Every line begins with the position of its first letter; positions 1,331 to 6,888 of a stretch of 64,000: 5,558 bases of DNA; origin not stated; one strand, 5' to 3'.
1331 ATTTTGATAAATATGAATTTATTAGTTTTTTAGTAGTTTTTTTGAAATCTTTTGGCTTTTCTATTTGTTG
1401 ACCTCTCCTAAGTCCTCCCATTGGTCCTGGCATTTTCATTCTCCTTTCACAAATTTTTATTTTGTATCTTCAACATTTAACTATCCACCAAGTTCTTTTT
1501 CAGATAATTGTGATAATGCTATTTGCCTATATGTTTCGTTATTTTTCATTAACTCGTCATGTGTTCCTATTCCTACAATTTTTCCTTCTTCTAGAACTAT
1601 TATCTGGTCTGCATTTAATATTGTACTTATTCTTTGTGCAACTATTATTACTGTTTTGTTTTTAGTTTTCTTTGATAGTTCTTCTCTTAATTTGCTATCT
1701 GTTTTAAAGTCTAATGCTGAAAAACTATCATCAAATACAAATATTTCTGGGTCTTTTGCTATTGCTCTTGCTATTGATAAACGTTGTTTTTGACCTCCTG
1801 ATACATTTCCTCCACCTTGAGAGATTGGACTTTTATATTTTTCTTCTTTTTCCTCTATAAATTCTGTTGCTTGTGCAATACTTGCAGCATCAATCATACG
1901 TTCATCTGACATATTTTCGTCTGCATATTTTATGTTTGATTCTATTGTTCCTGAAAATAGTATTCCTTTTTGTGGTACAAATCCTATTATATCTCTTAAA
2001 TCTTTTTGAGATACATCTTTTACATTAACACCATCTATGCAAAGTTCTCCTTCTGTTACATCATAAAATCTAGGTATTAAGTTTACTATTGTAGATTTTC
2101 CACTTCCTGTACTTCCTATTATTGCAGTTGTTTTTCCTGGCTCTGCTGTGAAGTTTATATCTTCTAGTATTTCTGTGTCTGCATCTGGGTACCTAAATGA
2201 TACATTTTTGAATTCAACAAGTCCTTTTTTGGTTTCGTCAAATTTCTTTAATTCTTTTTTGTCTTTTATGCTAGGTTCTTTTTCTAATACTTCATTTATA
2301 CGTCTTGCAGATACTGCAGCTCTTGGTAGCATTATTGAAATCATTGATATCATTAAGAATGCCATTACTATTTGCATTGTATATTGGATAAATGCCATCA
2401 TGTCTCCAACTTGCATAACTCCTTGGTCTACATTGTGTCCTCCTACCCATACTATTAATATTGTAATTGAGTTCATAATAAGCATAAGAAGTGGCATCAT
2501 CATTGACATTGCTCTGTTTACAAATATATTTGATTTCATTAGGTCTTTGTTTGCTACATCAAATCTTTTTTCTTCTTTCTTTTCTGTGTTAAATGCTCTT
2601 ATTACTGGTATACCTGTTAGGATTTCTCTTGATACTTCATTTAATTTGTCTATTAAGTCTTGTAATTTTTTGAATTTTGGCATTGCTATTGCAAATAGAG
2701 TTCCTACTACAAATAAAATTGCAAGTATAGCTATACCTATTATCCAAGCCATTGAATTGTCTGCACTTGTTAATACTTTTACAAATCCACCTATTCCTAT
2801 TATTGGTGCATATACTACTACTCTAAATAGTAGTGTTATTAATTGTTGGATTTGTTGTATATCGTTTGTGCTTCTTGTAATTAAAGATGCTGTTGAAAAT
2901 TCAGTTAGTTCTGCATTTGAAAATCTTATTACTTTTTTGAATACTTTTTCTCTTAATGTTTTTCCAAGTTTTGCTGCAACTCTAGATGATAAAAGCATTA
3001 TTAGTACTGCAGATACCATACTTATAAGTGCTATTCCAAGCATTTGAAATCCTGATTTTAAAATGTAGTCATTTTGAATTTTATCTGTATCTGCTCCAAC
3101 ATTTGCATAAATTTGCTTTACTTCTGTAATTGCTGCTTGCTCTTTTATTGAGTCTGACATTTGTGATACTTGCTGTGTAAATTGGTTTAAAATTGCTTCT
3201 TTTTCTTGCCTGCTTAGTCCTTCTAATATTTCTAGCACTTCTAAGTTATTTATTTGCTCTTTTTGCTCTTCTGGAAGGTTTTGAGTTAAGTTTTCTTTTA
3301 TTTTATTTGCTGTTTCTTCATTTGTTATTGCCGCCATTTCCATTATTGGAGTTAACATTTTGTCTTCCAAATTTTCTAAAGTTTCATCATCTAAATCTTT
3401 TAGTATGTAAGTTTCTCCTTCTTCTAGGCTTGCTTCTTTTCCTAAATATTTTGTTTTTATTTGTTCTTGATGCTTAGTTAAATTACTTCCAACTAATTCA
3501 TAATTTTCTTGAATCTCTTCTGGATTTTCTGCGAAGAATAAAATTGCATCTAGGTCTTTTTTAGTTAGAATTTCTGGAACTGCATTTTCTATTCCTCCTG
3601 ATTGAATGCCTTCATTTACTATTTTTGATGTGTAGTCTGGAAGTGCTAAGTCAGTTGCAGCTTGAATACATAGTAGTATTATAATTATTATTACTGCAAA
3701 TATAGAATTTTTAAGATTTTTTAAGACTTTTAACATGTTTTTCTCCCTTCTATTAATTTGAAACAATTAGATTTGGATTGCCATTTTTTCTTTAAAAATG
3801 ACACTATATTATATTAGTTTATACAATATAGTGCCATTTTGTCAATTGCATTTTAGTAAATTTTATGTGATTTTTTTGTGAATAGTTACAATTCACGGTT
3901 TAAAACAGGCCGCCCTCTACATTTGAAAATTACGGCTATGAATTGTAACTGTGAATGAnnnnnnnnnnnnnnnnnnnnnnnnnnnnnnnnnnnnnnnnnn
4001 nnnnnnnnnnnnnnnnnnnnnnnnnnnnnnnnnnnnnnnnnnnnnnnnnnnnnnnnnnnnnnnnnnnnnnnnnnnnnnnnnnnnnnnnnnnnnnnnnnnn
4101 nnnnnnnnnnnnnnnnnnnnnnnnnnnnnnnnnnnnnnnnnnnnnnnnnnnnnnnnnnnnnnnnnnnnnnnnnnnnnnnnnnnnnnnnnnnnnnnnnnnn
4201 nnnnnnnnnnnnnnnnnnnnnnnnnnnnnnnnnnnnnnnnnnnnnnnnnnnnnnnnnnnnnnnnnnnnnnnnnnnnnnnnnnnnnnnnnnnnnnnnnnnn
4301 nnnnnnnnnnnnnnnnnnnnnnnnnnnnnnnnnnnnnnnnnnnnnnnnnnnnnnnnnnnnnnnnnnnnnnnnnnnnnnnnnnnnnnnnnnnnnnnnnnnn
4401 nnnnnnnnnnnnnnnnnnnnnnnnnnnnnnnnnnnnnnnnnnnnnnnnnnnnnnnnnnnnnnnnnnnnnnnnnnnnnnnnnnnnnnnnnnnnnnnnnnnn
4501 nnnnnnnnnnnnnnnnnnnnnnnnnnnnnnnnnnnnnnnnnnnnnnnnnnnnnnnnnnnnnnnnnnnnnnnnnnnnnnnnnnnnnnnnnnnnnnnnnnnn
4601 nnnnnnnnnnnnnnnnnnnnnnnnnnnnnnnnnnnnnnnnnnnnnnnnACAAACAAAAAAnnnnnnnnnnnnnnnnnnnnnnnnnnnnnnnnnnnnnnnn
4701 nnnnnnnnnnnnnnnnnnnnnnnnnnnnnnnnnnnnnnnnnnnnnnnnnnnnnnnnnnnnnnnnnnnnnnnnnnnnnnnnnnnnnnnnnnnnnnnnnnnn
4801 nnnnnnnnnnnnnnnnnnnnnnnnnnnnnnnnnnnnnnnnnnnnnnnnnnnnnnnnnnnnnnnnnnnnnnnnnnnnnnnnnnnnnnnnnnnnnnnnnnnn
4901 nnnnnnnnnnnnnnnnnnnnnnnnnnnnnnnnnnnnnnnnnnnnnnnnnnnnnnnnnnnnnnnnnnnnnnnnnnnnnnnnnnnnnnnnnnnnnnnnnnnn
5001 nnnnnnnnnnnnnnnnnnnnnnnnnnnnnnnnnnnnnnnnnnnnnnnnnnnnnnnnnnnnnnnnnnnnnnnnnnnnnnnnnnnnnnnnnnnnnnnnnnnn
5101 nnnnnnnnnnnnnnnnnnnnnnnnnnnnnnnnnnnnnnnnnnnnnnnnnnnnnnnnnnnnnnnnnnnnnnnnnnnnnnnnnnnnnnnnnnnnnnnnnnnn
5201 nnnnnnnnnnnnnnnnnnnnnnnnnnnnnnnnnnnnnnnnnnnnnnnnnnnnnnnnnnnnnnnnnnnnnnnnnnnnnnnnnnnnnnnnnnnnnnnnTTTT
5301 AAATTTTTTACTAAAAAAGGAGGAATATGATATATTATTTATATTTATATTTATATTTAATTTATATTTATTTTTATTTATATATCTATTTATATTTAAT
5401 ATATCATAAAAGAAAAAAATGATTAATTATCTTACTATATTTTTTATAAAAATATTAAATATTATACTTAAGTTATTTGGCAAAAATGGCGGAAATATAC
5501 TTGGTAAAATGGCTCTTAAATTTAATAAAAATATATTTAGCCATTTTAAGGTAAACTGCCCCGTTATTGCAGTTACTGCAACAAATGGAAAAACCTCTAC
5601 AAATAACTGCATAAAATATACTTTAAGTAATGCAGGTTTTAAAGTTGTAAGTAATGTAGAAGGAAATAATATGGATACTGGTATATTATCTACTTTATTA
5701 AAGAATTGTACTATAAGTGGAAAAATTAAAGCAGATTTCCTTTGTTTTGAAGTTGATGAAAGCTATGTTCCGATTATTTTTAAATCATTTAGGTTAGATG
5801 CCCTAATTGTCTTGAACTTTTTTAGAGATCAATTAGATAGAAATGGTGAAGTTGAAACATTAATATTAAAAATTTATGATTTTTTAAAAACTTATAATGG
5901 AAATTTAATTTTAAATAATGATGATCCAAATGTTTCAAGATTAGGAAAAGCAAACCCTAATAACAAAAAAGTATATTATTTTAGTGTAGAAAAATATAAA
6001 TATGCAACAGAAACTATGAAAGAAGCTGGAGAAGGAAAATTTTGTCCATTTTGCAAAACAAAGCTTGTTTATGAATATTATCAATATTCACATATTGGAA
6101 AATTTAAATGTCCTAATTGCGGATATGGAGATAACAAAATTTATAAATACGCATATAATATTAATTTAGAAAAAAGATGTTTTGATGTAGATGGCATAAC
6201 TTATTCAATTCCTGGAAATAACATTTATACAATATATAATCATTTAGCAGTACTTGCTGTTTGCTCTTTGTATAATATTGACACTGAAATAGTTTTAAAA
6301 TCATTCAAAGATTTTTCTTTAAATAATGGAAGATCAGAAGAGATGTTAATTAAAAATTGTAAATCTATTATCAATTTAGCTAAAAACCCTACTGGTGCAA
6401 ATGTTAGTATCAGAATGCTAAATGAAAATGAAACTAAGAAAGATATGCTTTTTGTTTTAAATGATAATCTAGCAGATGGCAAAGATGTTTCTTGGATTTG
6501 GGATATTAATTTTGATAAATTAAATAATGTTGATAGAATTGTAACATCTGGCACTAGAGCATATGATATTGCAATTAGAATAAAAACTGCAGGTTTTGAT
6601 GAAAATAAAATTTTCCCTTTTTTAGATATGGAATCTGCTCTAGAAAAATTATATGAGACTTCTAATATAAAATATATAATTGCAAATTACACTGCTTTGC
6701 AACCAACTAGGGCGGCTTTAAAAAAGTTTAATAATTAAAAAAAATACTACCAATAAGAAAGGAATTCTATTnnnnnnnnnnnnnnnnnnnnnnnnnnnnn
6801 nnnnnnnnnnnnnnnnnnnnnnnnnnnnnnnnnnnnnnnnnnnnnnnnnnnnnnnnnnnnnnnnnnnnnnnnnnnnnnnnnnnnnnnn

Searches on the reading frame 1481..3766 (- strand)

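Call 15: search_protein_families(library=pfam, proteins=[window:1481-3766:-], max_evalue=0.01)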
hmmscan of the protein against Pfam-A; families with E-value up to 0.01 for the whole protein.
window:1481-3766:- (761 aa): 7 families
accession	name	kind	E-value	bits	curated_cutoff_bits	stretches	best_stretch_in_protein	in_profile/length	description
PF00664.28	ABC_membrane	-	1.1e-34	120.9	28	1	242-470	47-274/274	ABC transporter transmembrane region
PF00005.33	ABC_tran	-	1e-27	97.8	25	1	534-682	1-136/137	ABC transporter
PF02463.25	SMC_N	-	0.00018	21.5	40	1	545-724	25-210/220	RecF/RecN/SMC N terminal domain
PF03193.22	RsgA_GTPase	-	0.00096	19.4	30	1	493-564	59-126/174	RsgA GTPase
PF13555.12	AAA_29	-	0.0028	17.8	27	1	543-561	21-39/61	P-loop containing region of AAA domain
PF13476.12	AAA_23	-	0.0037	18.4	27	1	535-564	13-39/201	AAA domain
PF15649.12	Tox-REase-7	-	0.0072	17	25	0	508-547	33-70/84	Restriction endonuclease fold toxin 7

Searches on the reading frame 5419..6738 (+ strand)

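Call 13: search_protein_families(library=pfam, proteins=[window:5419-6738:+], max_evalue=0.001)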
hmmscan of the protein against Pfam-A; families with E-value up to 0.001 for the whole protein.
window:5419-6738:+ (439 aa): 2 families
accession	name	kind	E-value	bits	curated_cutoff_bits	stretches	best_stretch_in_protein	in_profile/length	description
PF08353.15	MurT_C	-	7.6e-34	116.5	25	1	320-427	1-110/110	MurT ligase C-terminal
PF08245.18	Mur_ligase_M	-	8.3e-10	39.4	24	1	52-233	1-192/200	Mur ligase middle domain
